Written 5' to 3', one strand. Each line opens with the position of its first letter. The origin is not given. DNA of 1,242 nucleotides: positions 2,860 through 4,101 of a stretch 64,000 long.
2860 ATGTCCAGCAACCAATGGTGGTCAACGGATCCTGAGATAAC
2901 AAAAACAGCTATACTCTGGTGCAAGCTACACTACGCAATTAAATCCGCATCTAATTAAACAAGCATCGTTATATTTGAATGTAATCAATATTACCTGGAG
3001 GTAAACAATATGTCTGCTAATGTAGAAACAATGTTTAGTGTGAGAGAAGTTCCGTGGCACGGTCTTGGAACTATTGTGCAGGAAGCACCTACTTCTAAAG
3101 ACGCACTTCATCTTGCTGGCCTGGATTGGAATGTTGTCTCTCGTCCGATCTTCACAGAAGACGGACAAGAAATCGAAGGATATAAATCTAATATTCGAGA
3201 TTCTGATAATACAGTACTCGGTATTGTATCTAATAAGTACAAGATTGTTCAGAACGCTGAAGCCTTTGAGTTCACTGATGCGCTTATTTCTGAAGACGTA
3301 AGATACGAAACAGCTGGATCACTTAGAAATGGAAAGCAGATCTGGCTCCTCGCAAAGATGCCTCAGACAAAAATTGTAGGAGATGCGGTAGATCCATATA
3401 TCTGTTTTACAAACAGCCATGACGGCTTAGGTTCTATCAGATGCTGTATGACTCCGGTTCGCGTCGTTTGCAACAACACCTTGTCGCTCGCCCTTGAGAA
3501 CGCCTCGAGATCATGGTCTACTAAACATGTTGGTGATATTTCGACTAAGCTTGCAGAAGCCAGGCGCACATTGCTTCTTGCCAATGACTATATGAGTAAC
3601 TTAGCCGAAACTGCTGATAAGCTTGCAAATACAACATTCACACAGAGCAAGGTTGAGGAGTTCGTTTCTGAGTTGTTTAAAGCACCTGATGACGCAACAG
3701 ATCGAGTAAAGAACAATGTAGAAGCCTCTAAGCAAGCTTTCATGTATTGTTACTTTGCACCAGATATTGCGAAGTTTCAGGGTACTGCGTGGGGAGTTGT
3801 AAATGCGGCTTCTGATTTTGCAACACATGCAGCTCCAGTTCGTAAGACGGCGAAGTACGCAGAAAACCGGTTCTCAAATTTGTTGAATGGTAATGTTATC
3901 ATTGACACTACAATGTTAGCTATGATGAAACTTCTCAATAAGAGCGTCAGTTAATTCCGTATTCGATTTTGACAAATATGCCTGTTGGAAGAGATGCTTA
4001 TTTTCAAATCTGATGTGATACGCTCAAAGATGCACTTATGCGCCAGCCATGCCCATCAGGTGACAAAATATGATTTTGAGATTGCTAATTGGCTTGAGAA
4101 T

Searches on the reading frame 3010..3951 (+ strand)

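Call 78: search_protein_families(library=phrogs, proteins=[window:3010-3951:+], max_evalue=0.001)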
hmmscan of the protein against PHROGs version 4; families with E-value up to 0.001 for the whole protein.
window:3010-3951:+ (314 aa): 3 families
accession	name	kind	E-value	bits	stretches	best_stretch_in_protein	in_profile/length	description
phrog_1221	-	unknown function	7.2e-83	279.6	1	3-292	24-329/355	-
phrog_21518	-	unknown function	9.4e-05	23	1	64-180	42-163/285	-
phrog_38703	-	unknown function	0.0009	20.2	0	64-169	42-154/170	-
